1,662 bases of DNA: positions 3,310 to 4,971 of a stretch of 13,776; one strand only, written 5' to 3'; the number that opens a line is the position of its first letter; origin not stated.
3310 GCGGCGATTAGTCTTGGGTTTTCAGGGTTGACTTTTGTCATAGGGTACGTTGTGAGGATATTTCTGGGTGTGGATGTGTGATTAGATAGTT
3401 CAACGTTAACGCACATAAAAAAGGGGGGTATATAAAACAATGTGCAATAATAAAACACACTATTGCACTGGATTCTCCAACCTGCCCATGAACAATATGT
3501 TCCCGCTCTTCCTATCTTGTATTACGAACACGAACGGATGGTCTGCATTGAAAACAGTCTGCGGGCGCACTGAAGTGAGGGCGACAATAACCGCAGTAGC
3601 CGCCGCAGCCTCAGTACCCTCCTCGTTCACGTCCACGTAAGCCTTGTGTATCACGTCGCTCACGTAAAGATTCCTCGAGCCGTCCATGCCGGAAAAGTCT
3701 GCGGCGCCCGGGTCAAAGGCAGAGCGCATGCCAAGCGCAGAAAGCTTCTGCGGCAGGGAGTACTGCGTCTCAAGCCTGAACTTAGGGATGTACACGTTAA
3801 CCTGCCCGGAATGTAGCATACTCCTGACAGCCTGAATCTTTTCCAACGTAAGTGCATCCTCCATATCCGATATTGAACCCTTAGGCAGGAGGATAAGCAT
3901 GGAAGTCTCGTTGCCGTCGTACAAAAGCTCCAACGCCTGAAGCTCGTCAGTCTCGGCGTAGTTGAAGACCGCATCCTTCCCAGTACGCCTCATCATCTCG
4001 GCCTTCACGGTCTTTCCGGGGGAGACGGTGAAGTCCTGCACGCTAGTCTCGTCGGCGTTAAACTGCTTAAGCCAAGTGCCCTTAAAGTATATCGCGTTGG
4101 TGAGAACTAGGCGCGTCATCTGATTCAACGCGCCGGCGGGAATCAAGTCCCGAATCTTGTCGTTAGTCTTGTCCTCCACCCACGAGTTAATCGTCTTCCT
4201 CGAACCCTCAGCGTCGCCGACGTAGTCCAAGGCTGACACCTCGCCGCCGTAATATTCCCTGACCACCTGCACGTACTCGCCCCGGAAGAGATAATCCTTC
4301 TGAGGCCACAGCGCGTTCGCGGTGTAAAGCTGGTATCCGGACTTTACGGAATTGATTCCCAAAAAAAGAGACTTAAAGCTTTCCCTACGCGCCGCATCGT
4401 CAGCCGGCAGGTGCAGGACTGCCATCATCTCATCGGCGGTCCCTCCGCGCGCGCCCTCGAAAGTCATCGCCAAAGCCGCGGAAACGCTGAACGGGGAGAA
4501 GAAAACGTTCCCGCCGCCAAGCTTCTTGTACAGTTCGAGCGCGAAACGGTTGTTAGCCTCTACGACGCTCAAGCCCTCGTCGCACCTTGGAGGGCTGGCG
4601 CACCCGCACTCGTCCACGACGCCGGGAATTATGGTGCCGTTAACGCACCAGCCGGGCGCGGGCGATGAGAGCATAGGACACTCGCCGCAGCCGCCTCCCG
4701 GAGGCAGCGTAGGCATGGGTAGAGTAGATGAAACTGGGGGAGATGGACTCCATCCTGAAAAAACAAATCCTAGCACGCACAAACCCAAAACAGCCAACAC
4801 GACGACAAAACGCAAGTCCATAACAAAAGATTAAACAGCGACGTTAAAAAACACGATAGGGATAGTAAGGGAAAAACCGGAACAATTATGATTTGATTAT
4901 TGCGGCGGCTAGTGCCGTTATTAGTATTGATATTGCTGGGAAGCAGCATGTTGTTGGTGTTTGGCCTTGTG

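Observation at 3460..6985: Co-oriented pair: large HExxH surface (metallo)protease-like protein directly upstream of a membrane-anchored inhibitory serpin, both with N-terminal Cys-rich modules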

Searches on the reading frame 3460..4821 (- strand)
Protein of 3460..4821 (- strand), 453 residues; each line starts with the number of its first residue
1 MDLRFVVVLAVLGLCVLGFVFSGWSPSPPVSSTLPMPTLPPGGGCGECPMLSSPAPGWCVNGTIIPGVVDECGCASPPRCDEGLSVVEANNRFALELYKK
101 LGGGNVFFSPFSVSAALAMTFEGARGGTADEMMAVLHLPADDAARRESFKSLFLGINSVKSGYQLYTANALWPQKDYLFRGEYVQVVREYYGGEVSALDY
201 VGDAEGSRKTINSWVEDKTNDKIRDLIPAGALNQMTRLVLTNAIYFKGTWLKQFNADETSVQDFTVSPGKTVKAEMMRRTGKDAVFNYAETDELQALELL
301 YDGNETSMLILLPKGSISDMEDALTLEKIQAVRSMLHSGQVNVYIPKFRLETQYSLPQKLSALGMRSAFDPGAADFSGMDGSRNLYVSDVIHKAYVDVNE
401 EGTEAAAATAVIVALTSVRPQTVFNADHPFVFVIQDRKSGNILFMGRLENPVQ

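Call 5: search_protein_families(library=pfam, proteins=[window:3460-4821:-], max_evalue=0.01)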
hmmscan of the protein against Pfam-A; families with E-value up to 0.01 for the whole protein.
window:3460-4821:- (453 aa): 1 family
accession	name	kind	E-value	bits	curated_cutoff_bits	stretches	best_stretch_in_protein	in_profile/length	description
PF00079.25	Serpin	-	2.8e-115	385.9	27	1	88-451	1-370/370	Serpin (serine protease inhibitor)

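Call 6: search_protein_families(library=ncbifam, proteins=[window:3460-4821:-], max_evalue=0.01)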
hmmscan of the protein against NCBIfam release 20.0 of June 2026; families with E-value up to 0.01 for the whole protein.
window:3460-4821:- (453 aa): 0 families

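Call 8: search_solved_structures(query=window:3460-4821:-, max_evalue=1e-30)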
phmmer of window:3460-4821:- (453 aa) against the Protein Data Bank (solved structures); distinct sequences matched with E-value up to 1e-30: 178 (the best 60 are shown).
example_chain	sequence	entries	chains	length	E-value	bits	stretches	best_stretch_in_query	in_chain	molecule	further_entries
4ga7_A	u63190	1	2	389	9.3e-82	278.3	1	87-451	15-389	Leukocyte elastase inhibitor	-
8gxv_A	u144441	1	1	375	5.4e-81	275.8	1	91-451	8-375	Proteinase inhibitor I4 serpin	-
2zv6_A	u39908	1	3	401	1e-75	258.5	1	85-451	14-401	Serpin B3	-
4zk0_A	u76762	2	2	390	1.3e-75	258.1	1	85-451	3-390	Serpin B4 | Serpin B3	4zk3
6ee5_A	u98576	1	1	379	3.3e-73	250.2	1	86-451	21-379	Conserpin-AATRCL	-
5cdx_A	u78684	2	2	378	3.5e-73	250.1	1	86-451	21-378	Conserpin | Conserpin in the latent state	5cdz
1by7_A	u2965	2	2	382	6.7e-73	249.1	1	88-451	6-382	PROTEIN (PLASMINOGEN ACTIVATOR INHIBITOR-2) | PLASMINOGEN ACTIVATOR INHIBITOR-2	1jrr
2arq_A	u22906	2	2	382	6.7e-73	249.1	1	88-451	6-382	Plasminogen activator inhibitor-2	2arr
5ce0_A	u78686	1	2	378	1.2e-72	248.3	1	86-451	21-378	Native conserpin with Z-variant (E342K)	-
1hle_A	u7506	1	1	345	1.5e-70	241.4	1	88-414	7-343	HORSE LEUKOCYTE ELASTASE INHIBITOR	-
2dut_A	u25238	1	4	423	5.9e-70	239.4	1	91-452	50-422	Heterochromatin-associated protein MENT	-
2gd4_I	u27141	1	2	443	4.2e-67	230.1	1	87-451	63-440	Antithrombin-III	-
2h4r_A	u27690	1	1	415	1e-66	228.7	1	146-452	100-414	Heterochromatin-associated protein MENT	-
9j91_A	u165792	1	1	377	1.6e-66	228.1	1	92-447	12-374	Serine protease inhibitor 1 serpin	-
2b4x_L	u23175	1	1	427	2.4e-66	227.6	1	87-451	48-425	Antithrombin-III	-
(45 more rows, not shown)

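Call 15: find_homologous_proteins(query=window:3460-4821:-, max_evalue=1e-30)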
Query window:3460-4821:- (453 aa): 8000 proteins with E <= 1e-30 among 8000 candidates; the best 120 are listed.
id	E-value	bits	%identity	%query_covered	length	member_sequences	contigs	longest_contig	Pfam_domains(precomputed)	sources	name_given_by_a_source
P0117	0.0e+0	1030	100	100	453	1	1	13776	PF00079.26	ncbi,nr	ncbi:MAG: serpin family protein [Candidatus Altiarchaeota archaeon]|nr:serpin family protein [Candid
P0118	4.3e-160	551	-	-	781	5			PF00079.26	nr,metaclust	nr:PREDICTED: serpin A3-7-like [Opisthocomus hoazin]|metaclust:status=active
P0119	1.9e-159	549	-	-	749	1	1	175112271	PF00079.26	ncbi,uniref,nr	ncbi:hypothetical protein QYF61_002139 [Mycteria americana]|uniref:Leukocyte elastase inhibitor n=2 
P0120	4.2e-142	492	59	83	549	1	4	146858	PF00079.26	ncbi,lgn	-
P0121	5.4e-142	492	52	97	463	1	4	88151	PF00079.26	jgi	-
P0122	7.4e-142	491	61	81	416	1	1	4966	PF00079.26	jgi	jgi:serpin B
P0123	1.6e-140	487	59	84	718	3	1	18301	PF00079.26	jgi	-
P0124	2.1e-140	487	58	85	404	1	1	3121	PF00079.26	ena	-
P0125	7.8e-138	478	56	84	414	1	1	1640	PF00079.26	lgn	-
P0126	1.6e-137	477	60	81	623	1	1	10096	PF00079.26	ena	-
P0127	1.7e-137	477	56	85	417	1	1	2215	PF00079.26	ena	-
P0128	1.7e-137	477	57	85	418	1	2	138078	PF00079.26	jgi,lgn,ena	-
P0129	5.6e-137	475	56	85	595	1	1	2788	PF00079.26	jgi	-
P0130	8.5e-137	475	57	84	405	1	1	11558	PF00079.26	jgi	-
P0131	9.6e-137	474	56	87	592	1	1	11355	PF00079.26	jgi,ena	-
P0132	2.9e-136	473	56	87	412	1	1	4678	PF00079.26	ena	-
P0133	5.9e-136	472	57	81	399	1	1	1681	PF00079.26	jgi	jgi:serpin B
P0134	2.8e-135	470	53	91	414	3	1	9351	PF00079.26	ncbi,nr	ncbi:serpin family protein [Candidatus Woesearchaeota archaeon]|nr:serpin family protein [Candidatus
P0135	8.5e-135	468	56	86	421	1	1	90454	PF00079.26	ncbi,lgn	-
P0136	1.1e-134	468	51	98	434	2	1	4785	PF00079.26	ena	-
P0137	1.1e-134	468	58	81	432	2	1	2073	PF00079.26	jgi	jgi:serpin B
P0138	1.3e-134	467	58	81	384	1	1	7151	PF00079.26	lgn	-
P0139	2.1e-134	467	54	88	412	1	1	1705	PF00079.26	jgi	jgi:serpin B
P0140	3.6e-134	466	58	81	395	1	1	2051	PF00079.26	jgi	-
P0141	8.4e-134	465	56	87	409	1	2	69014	PF00079.26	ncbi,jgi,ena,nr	ncbi:serpin family protein [Candidatus Woesearchaeota archaeon]|nr:serpin family protein [Candidatus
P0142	8.6e-134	465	53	86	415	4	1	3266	PF00079.26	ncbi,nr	ncbi:MAG: serpin family protein [Actinobacteria bacterium]|nr:serpin family protein [Actinomycetota 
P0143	9.3e-134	465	58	81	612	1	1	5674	PF00079.26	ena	-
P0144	2.7e-133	463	54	87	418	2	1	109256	PF00079.26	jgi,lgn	jgi:serpin B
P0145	3.4e-133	463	-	-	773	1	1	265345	PF00079.26,PF03109.23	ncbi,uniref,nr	ncbi:uncharacterized protein LOC118195672 [Stegodyphus dumicola]|uniref:uncharacterized protein LOC1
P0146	5.2e-133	462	56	82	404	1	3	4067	PF00079.26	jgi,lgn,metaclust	jgi:serpin B|metaclust:\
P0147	8.9e-133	461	58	81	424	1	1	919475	PF00079.26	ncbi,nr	ncbi:MAG: serpin family protein [Candidatus Woesearchaeota archaeon]|nr:MAG: serpin family protein [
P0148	1.1e-132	461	57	82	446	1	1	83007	PF21827.2,PF00079.26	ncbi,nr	ncbi:Serpin (serine protease inhibitor) [uncultured archaeon]|nr:Serpin (serine protease inhibitor) 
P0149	1.4e-132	461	54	87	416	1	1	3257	PF00079.26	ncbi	-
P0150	1.4e-132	461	57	82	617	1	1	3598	PF00079.26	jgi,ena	-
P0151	1.6e-132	461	55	87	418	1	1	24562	PF00079.26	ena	-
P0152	1.7e-132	460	58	81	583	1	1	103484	PF00079.26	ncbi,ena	-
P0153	2.4e-132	460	55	85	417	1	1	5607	PF00079.26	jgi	jgi:serpin B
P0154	6.1e-132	459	57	82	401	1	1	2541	PF00079.26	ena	-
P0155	6.9e-132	458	57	82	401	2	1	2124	PF00079.26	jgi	-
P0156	7.6e-132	458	54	84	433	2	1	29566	PF00079.26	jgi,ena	-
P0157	8.6e-132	458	54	84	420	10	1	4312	PF00079.26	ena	-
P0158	1.0e-131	458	57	86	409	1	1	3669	PF00079.26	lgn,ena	-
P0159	1.4e-131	457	54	91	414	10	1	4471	PF00079.26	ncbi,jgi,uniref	ncbi:unnamed protein product [marine sediment metagenome]|uniref:Serpin domain-containing protein n=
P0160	1.5e-131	457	55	84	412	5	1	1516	PF00079.26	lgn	-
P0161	1.6e-131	457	53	87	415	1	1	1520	PF00079.26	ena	-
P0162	1.7e-131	457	55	85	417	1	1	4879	PF00079.26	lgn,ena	-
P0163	1.9e-131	457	55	81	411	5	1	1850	PF00079.26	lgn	-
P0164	2.1e-131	457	56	82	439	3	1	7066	PF00079.26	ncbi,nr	ncbi:MAG: serpin family protein [Methanomicrobiales archaeon]|nr:serpin family protein [Methanomicro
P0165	2.5e-131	457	57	81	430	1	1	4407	PF00079.26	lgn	-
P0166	2.9e-131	456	56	86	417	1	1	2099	PF00079.26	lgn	-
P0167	3.1e-131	456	56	84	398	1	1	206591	PF00079.26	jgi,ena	-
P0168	3.6e-131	456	56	82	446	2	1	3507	PF00079.26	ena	-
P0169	5.2e-131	456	54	86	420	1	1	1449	PF00079.26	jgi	jgi:serpin B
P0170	5.8e-131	455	56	81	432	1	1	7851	PF00079.26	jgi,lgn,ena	-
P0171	6.2e-131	455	53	87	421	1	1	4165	PF00079.26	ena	-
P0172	8.0e-131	455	55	84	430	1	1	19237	PF00079.26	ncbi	-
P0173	8.6e-131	455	55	84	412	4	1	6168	PF00079.26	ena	-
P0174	1.1e-130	455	56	81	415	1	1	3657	PF00079.26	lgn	-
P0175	1.3e-130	454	54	85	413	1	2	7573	PF00079.26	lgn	-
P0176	1.3e-130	454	55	81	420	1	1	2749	PF00079.26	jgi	jgi:serpin B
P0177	1.3e-130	454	57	87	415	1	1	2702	PF00079.26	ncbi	-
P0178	1.6e-130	454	56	81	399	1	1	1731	PF00079.26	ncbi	-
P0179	1.8e-130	454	56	87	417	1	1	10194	PF00079.26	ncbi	-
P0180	2.1e-130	454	56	87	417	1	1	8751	PF00079.26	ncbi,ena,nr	ncbi:MAG: serpin family protein [Candidatus Aenigmarchaeota archaeon]|nr:serpin family protein [Cand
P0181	2.2e-130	454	53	89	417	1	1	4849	PF00079.26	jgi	jgi:serpin B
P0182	2.7e-130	453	54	87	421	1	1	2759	PF00079.26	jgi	-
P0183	2.7e-130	453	56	81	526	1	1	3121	PF00079.26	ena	-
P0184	2.7e-130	453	56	82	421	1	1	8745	PF00079.26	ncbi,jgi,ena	ncbi:MAG: serpin family protein [Patescibacteria group bacterium]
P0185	3.4e-130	453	53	87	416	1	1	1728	PF00079.26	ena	-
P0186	4.3e-130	453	57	81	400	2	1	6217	PF00079.26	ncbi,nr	ncbi:MAG TPA: serpin family protein, partial [bacterium (Candidatus Stahlbacteria)]|nr:serpin family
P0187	5.4e-130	452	56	83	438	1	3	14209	PF00079.26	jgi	-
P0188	5.4e-130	452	57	82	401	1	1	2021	PF00079.26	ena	-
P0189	5.9e-130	452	57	81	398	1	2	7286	PF00079.26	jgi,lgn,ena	-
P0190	5.9e-130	452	54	85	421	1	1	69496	PF00079.26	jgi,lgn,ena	-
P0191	6.1e-130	452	53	87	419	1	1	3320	PF00079.26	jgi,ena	-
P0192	6.3e-130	452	56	84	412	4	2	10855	PF00079.26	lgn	-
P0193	6.8e-130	452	57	81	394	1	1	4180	PF00079.26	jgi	jgi:serpin B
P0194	7.9e-130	452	55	85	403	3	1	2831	PF00079.26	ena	-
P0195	8.0e-130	452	53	86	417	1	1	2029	PF00079.26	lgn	-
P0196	8.6e-130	452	52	91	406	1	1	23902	PF00079.26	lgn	-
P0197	1.1e-129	451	50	94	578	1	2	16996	PF00079.26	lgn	-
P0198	1.3e-129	451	56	82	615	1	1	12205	PF00079.26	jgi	jgi:serpin B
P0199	1.3e-129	451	53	91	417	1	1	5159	PF00079.26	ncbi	-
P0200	1.3e-129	451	54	85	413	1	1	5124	PF00079.26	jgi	jgi:serpin B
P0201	1.3e-129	451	54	84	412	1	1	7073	PF00079.26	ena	-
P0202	1.4e-129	451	53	87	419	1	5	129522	PF00079.26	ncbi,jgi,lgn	-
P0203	1.8e-129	450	53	87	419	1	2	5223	PF00079.26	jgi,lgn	-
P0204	1.9e-129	450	54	84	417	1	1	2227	PF00079.26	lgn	-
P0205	2.0e-129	450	55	85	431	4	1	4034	PF00079.26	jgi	-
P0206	2.4e-129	450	55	81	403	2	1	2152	PF00079.26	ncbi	-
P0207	2.4e-129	450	57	81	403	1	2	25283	PF00079.26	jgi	jgi:serpin B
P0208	2.4e-129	450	53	86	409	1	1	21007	PF00079.26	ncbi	ncbi:MAG: serpin family protein [Candidatus Omnitrophota bacterium]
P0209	2.6e-129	450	53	85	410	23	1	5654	PF00079.26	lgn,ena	-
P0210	2.7e-129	450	55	85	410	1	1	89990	PF00079.26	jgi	jgi:serpin B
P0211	3.1e-129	450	56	80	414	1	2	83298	PF00079.26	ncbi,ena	-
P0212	4.1e-129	449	56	84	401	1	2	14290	PF00079.26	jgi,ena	-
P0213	4.5e-129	449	53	85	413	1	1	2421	PF00079.26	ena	-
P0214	4.6e-129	449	53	87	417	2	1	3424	PF00079.26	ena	-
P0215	5.1e-129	449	54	84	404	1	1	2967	PF00079.26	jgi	jgi:serpin B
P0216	5.5e-129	449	54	84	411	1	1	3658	PF00079.26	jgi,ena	-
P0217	6.0e-129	449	53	87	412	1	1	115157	PF00079.26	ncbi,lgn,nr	ncbi:serpin family protein [Candidatus Woesearchaeota archaeon]|nr:serpin family protein [Candidatus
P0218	6.6e-129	449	49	99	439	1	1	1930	PF00079.26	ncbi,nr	ncbi:MAG: serpin family protein [Halobacteriota archaeon]|nr:serpin family protein [Halobacteriota a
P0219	6.9e-129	449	50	94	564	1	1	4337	PF00079.26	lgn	-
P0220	7.0e-129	449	56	81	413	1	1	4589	PF00079.26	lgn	-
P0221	7.3e-129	448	53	87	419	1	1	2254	PF00079.26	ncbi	-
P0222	8.1e-129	448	56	82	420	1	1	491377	PF00079.26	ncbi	-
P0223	9.7e-129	448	55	81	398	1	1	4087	PF00079.26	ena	-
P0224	9.9e-129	448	58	81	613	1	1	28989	PF00079.26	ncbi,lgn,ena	-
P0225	1.0e-128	448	55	85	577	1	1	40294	PF00079.26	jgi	-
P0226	1.0e-128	448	55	85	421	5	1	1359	PF00079.26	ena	-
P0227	1.0e-128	448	58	81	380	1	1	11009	PF00079.26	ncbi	-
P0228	1.0e-128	448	54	83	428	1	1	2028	PF00079.26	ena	-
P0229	1.0e-128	448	50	86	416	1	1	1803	PF00079.26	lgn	-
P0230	1.1e-128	448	53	86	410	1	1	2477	PF00079.26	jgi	-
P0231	1.4e-128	448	53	85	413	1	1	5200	PF00079.26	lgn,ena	-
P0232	1.7e-128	447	53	84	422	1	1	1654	PF00079.26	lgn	-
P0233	1.7e-128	447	55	81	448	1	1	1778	PF00079.26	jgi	jgi:serpin B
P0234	1.7e-128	447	55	81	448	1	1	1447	PF00079.26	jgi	jgi:serpin B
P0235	2.2e-128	447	55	83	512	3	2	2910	PF00079.26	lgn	-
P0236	2.4e-128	447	54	83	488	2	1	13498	PF00079.26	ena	-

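Call 35: find_encoding_contigs(protein=P0121, flank=6000, max_places=2)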
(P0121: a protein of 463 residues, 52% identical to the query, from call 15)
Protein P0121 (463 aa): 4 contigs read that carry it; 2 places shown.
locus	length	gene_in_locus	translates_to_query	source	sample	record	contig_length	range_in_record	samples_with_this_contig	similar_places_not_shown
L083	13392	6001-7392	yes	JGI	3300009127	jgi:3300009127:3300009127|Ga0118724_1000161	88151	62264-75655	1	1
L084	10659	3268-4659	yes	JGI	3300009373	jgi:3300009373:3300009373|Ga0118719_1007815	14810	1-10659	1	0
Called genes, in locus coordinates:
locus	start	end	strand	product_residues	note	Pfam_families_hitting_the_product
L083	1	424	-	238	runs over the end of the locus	PF03796:DnaB_C (weak), PF06745:ATPase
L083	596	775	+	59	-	-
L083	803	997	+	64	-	-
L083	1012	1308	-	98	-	-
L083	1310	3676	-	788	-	PF00133:tRNA-synt_1, PF01406:tRNA-synt_1e (faint), PF09334:tRNA-synt_1g, PF13603:tRNA-synt_1_2 (weak), PF08264:Anticodon_1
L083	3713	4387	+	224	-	PF01902:Diphthami_syn_2_N, PF28410:Diphthami_syn_2_C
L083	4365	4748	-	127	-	PF00731:AIRC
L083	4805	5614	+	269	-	PF01113:DapB_N, PF05173:DapB_C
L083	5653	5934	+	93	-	-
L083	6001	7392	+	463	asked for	PF00079:Serpin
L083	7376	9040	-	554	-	PF04675:DNA_ligase_A_N, PF01068:DNA_ligase_A_M, PF04679:DNA_ligase_A_C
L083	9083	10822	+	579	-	PF00009:GTP_EFTU, PF01926:MMR_HSR1 (weak), PF03144:GTP_EFTU_D2, PF11987:IF-2, PF14578:GTP_EFTU_D4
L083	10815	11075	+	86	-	PF01866:Diphthamide_syn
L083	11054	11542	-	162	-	PF22769:DCD, PF00692:dUTPase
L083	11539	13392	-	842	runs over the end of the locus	PF05762:VWA_CoxE (faint), PF24157:DUF7408 (weak), PF00092:VWA, PF13519:VWA_2, PF13768:VWA_3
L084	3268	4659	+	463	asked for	PF00079:Serpin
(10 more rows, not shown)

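Call 36: find_encoding_contigs(protein=P0211, flank=8000, max_places=2)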
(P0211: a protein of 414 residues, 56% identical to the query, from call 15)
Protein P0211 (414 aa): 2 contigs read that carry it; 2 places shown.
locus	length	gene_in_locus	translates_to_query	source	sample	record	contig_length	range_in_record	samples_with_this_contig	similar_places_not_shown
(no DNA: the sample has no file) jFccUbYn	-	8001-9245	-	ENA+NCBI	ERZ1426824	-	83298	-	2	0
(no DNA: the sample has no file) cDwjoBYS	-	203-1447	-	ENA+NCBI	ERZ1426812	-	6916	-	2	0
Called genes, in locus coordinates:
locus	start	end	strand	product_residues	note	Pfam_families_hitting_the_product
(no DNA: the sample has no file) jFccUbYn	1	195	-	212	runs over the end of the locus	-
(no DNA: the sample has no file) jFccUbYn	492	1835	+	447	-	PF04055:Radical_SAM, PF13353:Fer4_12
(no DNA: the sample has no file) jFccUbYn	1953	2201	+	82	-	-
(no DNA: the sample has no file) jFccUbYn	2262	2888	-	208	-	-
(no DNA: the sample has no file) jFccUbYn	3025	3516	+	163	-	-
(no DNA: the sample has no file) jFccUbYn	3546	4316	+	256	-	PF13424:TPR_12 (faint), PF13181:TPR_8 (faint), PF13428:TPR_14 (faint), PF00515:TPR_1 (weak), PF13432:TPR_16 (weak), PF14559:TPR_19 (weak), PF13431:TPR_17 (weak), PF00515:TPR_1 (weak), +4 more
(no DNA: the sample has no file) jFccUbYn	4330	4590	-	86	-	-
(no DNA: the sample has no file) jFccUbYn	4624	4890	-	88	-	-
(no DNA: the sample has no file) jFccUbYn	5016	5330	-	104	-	-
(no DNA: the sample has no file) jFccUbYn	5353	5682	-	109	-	-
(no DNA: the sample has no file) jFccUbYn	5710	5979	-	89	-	-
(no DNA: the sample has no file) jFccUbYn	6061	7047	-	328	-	PF02568:ThiI, PF03054:tRNA_Me_trans (weak), PF18297:NFACT-R_2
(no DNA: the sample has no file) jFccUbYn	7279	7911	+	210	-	PF12079:DUF3558 (weak)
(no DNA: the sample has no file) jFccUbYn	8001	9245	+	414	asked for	PF00079:Serpin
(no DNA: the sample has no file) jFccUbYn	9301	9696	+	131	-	-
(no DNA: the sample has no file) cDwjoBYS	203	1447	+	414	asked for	PF00079:Serpin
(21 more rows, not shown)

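Call 41: find_related_loci(query=window:3460-4821:-, collection=metagenome_contigs, flank=6000)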
Query window:3460-4821:- (453 aa) in metagenome_contigs; peptide patterns used: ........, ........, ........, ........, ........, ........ (x = any residue, [..] = any of these).
582 stretches matched a pattern; 521 encode a relative of the query (tblastn E <= 1e-3); the best 80 are kept; 80 distinct loci.
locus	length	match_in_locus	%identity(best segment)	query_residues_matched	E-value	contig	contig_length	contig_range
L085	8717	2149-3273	56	82-451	2e-139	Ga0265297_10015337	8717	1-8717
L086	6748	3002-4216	56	59-451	1e-137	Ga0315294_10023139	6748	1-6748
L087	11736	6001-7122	55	85-453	2e-131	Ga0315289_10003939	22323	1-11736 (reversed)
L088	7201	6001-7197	50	72-453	6e-131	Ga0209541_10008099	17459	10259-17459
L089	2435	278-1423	55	71-451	1e-137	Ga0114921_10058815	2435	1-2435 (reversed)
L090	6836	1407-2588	50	72-453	2e-130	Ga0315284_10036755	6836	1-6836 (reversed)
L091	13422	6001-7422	47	1-451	9e-127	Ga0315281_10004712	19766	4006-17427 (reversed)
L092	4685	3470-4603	56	82-453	5e-128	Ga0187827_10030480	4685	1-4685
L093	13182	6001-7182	51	72-453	5e-127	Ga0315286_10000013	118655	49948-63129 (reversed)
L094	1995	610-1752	54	78-452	5e-133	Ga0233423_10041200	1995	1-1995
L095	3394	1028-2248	52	59-453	3e-127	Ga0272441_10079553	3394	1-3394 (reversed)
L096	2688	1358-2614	48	43-451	4e-129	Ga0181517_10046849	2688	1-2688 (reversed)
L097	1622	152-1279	50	80-451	2e-132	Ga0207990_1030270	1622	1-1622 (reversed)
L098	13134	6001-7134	52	86-451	7e-122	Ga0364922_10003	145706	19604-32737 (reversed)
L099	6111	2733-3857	52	86-453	6e-121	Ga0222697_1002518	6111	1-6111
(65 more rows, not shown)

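Call 45: search_protein_families(library=pfam, alignment_id=A3, max_evalue=0.0001)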
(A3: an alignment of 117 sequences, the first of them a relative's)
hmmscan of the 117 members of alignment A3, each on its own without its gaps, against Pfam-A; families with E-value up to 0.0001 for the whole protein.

A. member 1, L083:5653-5934:+ (93 aa): 0 families

B. families by the number of members that match (of 117 scanned): 156 families (the first 25 are shown)
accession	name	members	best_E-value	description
PF04343.18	DUF488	5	3.6e-31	Domain of unknown function DUF488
PF08713.17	DNA_alkylation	3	7.9e-65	DNA alkylation repair enzyme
PF07853.16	DUF1648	3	8.1e-20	Domain of unknown function (DUF1648)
PF13525.12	YfiO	3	2.6e-05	Outer membrane lipoprotein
PF00515.34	TPR_1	2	1.9e-84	Tetratricopeptide repeat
PF07719.23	TPR_2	2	1.8e-81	Tetratricopeptide repeat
PF13414.12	TPR_11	2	6.4e-80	TPR repeat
PF07724.20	AAA_2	2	2.1e-68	AAA domain (Cdc48 subfamily)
PF13181.12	TPR_8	2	5.1e-65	Tetratricopeptide repeat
PF13432.12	TPR_16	2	2e-61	Tetratricopeptide repeat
PF13431.12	TPR_17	2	9.5e-61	Tetratricopeptide repeat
PF14559.12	TPR_19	2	3.6e-44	Tetratricopeptide repeat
PF13428.12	TPR_14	2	8.8e-40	Tetratricopeptide repeat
PF13424.12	TPR_12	2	5.4e-39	Tetratricopeptide repeat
PF02861.25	Clp_N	2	4.1e-36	Clp amino terminal domain, pathogenicity island component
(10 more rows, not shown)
